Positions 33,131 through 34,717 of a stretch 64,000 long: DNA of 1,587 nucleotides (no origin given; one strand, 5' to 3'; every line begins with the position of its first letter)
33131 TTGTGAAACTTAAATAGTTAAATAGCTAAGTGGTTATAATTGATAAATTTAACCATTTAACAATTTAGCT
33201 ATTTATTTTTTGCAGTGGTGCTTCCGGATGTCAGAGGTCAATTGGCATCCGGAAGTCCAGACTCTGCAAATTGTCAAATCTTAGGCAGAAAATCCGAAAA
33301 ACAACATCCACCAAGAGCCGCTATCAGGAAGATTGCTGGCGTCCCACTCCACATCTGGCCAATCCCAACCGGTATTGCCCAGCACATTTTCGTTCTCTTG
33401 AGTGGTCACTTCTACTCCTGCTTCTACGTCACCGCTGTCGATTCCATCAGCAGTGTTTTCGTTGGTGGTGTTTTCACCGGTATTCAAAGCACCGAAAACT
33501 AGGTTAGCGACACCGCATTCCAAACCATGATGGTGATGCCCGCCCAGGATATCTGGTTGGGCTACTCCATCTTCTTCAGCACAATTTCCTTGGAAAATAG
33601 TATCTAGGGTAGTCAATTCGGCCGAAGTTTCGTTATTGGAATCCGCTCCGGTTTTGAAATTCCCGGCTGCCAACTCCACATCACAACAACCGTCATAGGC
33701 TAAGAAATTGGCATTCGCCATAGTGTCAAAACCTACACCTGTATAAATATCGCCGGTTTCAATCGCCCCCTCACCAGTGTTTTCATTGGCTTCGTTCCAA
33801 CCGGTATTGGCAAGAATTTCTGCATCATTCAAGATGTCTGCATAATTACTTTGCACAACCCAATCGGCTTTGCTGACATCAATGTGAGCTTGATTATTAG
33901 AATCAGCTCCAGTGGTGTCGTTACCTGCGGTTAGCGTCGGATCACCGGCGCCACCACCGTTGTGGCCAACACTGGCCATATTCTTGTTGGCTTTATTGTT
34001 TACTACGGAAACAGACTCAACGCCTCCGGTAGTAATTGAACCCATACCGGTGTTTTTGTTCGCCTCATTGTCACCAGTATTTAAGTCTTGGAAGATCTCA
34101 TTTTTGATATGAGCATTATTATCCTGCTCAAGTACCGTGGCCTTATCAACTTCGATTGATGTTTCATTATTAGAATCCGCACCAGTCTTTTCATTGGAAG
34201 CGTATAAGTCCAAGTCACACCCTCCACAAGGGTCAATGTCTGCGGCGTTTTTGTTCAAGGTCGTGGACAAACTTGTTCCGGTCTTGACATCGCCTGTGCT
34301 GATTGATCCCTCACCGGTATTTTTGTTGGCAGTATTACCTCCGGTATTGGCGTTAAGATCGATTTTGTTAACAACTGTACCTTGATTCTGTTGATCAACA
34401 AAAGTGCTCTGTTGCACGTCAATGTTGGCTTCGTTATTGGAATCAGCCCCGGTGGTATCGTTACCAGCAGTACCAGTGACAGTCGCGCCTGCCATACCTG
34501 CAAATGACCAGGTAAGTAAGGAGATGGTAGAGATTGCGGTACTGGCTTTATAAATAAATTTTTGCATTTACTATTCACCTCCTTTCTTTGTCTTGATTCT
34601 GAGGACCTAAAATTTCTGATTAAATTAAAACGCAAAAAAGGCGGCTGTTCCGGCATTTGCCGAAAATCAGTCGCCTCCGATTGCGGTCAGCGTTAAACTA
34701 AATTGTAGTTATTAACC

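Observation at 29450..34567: Three adjacent secreted proteins built from an unassigned Asn/Thr/Gly-rich repeat, one ending in LPXTG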

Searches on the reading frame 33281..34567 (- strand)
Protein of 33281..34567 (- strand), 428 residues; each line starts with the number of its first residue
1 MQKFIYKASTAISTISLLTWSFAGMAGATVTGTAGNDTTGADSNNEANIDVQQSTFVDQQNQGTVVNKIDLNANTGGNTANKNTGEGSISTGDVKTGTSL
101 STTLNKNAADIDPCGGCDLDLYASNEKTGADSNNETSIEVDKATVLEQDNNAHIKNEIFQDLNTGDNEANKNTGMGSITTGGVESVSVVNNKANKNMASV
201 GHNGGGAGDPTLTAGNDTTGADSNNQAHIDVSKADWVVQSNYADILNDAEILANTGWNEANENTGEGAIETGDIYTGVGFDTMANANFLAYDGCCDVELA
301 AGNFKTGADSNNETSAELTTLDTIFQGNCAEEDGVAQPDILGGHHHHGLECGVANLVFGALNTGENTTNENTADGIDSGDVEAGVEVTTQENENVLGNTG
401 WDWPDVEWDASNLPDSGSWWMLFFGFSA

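Call 3: search_protein_families(library=pfam, proteins=[window:33281-34567:-], max_evalue=1)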
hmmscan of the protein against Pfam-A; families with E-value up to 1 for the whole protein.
window:33281-34567:- (428 aa): 0 families

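Call 4: search_protein_families(library=ncbifam, proteins=[window:33281-34567:-], max_evalue=1)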
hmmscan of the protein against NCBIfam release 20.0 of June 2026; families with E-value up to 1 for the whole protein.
window:33281-34567:- (428 aa): 1 family
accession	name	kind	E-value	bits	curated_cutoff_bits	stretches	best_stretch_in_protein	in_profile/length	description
NF049953.1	ribbon_DG_selen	exception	0.11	12.4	130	1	109-164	17-72/172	zinc ribbon-containing (seleno)protein DG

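Call 6: search_solved_structures(query=window:33281-34567:-, max_evalue=10)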
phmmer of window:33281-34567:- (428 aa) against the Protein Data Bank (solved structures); distinct sequences matched with E-value up to 10: 3.
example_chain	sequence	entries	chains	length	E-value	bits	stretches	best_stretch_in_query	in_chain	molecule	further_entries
4i7h_A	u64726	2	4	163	1.5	11.2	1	308-347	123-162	peroxide stress sensing regulator | Peroxide stress regulator PerR, FUR family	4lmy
7uwk_C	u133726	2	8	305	1.7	11.1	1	310-347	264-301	Interleukin-17 receptor B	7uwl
6e4h_A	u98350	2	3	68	2.2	10.7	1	329-347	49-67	Partner and localizer of BRCA2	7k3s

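Call 7: find_homologous_proteins(query=window:33281-34567:-)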
Query window:33281-34567:- (428 aa): 146 proteins with E <= 0.001 among 8000 candidates; the best 120 are listed.
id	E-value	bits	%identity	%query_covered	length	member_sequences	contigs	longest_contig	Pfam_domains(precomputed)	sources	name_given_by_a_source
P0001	9.5e-276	933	100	100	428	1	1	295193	-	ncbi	-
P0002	5.1e-176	604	68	100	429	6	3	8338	-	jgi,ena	-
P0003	9.7e-144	498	59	100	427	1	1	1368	-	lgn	-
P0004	1.2e-142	494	60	96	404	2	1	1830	-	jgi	jgi:hypothetical protein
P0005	4.7e-142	492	61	98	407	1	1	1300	-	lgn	-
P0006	1.4e-139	484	58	100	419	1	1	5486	-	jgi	-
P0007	8.9e-139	482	58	98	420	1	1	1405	-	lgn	-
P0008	1.0e-138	481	66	76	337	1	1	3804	-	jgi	jgi:hypothetical protein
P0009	9.2e-136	472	57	100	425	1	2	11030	-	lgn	-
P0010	2.5e-104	368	50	100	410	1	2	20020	-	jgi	jgi:hypothetical protein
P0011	3.8e-104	367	57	76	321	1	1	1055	-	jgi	jgi:hypothetical protein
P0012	1.7e-103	365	50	99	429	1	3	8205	-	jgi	jgi:hypothetical protein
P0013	1.2e-99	353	34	89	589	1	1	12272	-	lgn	-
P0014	5.1e-91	324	46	99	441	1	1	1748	-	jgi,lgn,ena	-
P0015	4.2e-88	315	46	94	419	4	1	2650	-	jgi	-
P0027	5.4e-57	212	40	99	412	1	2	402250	-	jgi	-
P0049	4.7e-40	156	35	98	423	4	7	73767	-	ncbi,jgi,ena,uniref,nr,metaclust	ncbi:hypothetical protein A2685_00140 [Candidatus Woesebacteria bacterium RIFCSPHIGHO2_01_FULL_37_10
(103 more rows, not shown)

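Call 9: find_encoding_contigs(protein=P0001, flank=10000, max_places=3)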
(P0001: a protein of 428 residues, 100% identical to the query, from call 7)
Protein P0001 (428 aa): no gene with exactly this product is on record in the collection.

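Call 21: predict_structure(alignment_id=A1)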
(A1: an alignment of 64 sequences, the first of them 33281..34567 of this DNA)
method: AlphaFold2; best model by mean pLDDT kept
length: 428 residues; sequences in the alignment: 64
mean_pLDDT: 74.9   pTM: 0.67
mean pLDDT of the five models: 74.9, 72.5, 70.3, 66.0, 51.5
residues with pLDDT >= 90: 30; 70-90: 285; 50-70: 50; < 50: 63
segments of 3 or more residues with pLDDT < 50: 1-17, 19-26, 335-342, 344-348, 405-428
pLDDT, mean of each block of 10 residues (from residue 1): 41 47 52 84 87 84 86 85 80 88 82 67 88 88 86 90 89 84 89 84 63 87 85 83 86 86 82 82 83 75 76 73 78 48 47 78 73 73 71 71 48 43 40
secondary structure, 60 per line:
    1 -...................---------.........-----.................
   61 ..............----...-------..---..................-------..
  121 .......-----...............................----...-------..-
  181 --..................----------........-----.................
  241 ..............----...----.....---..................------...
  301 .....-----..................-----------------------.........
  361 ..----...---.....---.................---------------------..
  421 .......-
elements in order: H2-20 E30-38 E44-74 E79-81 E94-111 E119-127 E133-163 E168-170 E183-200 E211-218 E224-254 E259-261 E266-270 E274-291 E298-305 E311-328 E352-362 E367-369 E373-377 E381-397 H419-427

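Call 23: find_encoding_contigs(protein=P0027, flank=10000, max_places=2)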
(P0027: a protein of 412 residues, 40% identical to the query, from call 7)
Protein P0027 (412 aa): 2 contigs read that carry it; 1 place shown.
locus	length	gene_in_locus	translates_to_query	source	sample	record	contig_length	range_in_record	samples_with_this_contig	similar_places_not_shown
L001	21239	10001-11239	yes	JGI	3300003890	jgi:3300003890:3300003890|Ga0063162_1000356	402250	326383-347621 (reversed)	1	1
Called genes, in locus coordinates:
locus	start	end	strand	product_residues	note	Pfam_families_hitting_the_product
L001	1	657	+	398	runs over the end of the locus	PF02156:Glyco_hydro_26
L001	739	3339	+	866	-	PF13641:Glyco_tranf_2_3, PF13506:Glyco_transf_21, PF13632:Glyco_trans_2_3, PF03552:Cellulose_synt, PF02156:Glyco_hydro_26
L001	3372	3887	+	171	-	-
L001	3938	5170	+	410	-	PF05922:Inhibitor_I9, PF00082:Peptidase_S8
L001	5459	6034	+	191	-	PF12389:Peptidase_M73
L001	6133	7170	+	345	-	PF00932:LTD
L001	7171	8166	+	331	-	PF00353:HemolysinCabind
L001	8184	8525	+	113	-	-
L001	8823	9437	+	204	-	PF11611:DUF4352 (weak)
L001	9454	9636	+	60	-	PF10055:DUF2292 (weak)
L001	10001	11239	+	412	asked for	-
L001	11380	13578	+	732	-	-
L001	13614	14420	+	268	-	-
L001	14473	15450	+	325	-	PF00188:CAP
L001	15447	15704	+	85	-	-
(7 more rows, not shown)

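Call 24: find_encoding_contigs(protein=P0049, flank=10000, max_places=2)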
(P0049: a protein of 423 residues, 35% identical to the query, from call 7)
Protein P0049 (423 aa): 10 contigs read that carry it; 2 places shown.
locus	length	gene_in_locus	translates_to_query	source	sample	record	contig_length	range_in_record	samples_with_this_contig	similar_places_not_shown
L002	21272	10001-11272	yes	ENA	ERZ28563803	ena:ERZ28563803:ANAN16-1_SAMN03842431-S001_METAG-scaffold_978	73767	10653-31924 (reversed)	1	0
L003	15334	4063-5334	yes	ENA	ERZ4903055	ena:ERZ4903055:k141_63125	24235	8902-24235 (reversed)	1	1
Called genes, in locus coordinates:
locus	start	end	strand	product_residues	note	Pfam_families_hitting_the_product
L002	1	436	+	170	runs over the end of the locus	PF00254:FKBP_C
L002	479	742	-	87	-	-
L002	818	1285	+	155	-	-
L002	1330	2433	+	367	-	PF03462:PCRF, PF00472:RF-1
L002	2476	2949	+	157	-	-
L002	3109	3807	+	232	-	PF06414:Zeta_toxin (faint), PF20720:nSTAND3 (faint), PF00005:ABC_tran, PF13304:AAA_21 (faint)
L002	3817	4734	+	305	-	PF18075:FtsX_ECD, PF02687:FtsX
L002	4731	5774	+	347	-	-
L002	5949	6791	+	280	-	PF00932:LTD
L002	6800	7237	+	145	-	PF04892:VanZ-LLP1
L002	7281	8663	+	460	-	PF22148:Fervidolysin_NPro-like (weak), PF00082:Peptidase_S8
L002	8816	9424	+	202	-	-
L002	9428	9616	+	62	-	-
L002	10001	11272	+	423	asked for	-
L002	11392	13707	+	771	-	-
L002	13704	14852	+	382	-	-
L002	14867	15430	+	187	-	PF04203:Sortase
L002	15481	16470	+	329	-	PF00188:CAP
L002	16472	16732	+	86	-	-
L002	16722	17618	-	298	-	PF00483:NTP_transferase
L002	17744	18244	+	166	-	PF04308:RNaseH_like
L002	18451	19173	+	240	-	PF00483:NTP_transferase, PF12804:NTP_transf_3 (weak)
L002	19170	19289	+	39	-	-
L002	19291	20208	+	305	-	PF01370:Epimerase, PF04321:RmlD_sub_bind, PF01073:3Beta_HSD, PF02719:Polysacc_synt_2 (weak), PF16363:GDP_Man_Dehyd, PF07993:NAD_binding_4 (weak)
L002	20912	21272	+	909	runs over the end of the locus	PF00535:Glycos_transf_2 (weak), PF13641:Glyco_tranf_2_3, PF13632:Glyco_trans_2_3, PF13439:Glyco_transf_4, PF13579:Glyco_trans_4_4, PF00534:Glycos_transf_1, PF20706:GT4-conflict, PF13692:Glyco_trans_1_4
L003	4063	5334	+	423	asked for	-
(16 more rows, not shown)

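Call 33: find_related_loci(query=A2, collection=genome_contigs, flank=9000)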
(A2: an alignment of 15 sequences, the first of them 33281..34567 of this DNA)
Query A2 (428 aa) in genome_contigs; peptide patterns used: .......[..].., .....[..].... (x = any residue, [..] = any of these).
240 stretches matched a pattern; 100 encode a relative of the query (tblastn E <= 1e-3); the best 80 are kept; 74 distinct loci.
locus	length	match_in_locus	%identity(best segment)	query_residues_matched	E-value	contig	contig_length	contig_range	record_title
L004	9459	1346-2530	46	4-404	1e-91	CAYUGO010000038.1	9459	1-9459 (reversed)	MAG TPA_asm: uncultured Gammaproteobacteria bacterium isolate SRP107338_co1_147 genome assembly, contig: NODE_9013_lengt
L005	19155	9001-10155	44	7-397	7e-80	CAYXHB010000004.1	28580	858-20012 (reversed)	MAG TPA_asm: uncultured Gammaproteobacteria bacterium isolate SRP344714_co2_163 genome assembly, contig: NODE_4116_lengt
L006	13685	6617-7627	41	34-396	3e-60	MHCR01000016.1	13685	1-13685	MAG: Candidatus Woykebacteria bacterium RBG_16_39_9b RBG_16_scaffold_3257, whole genome shotgun sequence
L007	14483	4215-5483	39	1-426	8e-58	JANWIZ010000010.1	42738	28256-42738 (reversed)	MAG: Patescibacteria group bacterium isolate CRAIB_MAG54 c_000000016207, whole genome shotgun sequence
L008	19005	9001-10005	44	36-396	2e-56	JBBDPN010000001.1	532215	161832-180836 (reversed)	MAG: Candidatus Woykebacteria bacterium isolate LejiaB_43_27 Lejia_B_10_length_532215_cov_16, whole genome shotgun seque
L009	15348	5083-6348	39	1-426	6e-55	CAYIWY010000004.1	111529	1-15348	MAG TPA_asm: uncultured Gammaproteobacteria bacterium isolate ERP119705_co4_291 genome assembly, contig: NODE_52_length_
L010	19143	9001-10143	40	2-404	2e-53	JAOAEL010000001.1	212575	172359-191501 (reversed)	MAG: Patescibacteria group bacterium isolate SKW259 NODE_1_length_212575_cov_6.239475, whole genome shotgun sequence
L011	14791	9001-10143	40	2-404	2e-52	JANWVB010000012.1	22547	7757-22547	MAG: Patescibacteria group bacterium isolate SKYG105 NODE_12_length_22547_cov_3.534713, whole genome shotgun sequence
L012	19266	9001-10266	41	1-426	6e-52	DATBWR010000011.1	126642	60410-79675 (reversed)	MAG TPA_asm: Candidatus Nanoarchaeia archaeon isolate SMAG_U7546 k141_1064745, whole genome shotgun sequence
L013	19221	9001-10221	38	4-404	3e-50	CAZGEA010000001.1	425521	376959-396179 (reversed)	MAG TPA_asm: uncultured Gammaproteobacteria bacterium isolate SRP286056_co1_758 genome assembly, contig: NODE_3_length_4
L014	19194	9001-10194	38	2-397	3e-49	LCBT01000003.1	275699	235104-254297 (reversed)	MAG: Candidatus Daviesbacteria bacterium GW2011_GWA1_41_61 UU73_C0003, whole genome shotgun sequence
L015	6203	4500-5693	39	2-400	2e-48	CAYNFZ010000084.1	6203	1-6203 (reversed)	MAG TPA_asm: uncultured Pseudomonadales bacterium isolate SRP214966_co4_92 genome assembly, contig: NODE_17438_length_62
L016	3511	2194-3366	36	1-406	7e-48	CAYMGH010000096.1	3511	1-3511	MAG TPA_asm: uncultured Gammaproteobacteria bacterium isolate SRP269290_co1_900 genome assembly, contig: NODE_51788_leng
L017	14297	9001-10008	36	20-396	3e-47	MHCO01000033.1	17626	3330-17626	MAG: Candidatus Woykebacteria bacterium GWB1_45_5 gwb1_scaffold_3436, whole genome shotgun sequence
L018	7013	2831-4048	36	3-423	2e-46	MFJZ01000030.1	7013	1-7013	MAG: Candidatus Gottesmanbacteria bacterium RIFCSPLOWO2_01_FULL_49_10 rifcsplowo2_01_scaffold_30608, whole genome shotgu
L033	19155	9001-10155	33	1-394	1e-33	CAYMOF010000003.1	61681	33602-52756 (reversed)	MAG TPA_asm: uncultured Candidatus Saccharibacteria bacterium isolate SRP141376_co2_385 genome assembly, contig: NODE_12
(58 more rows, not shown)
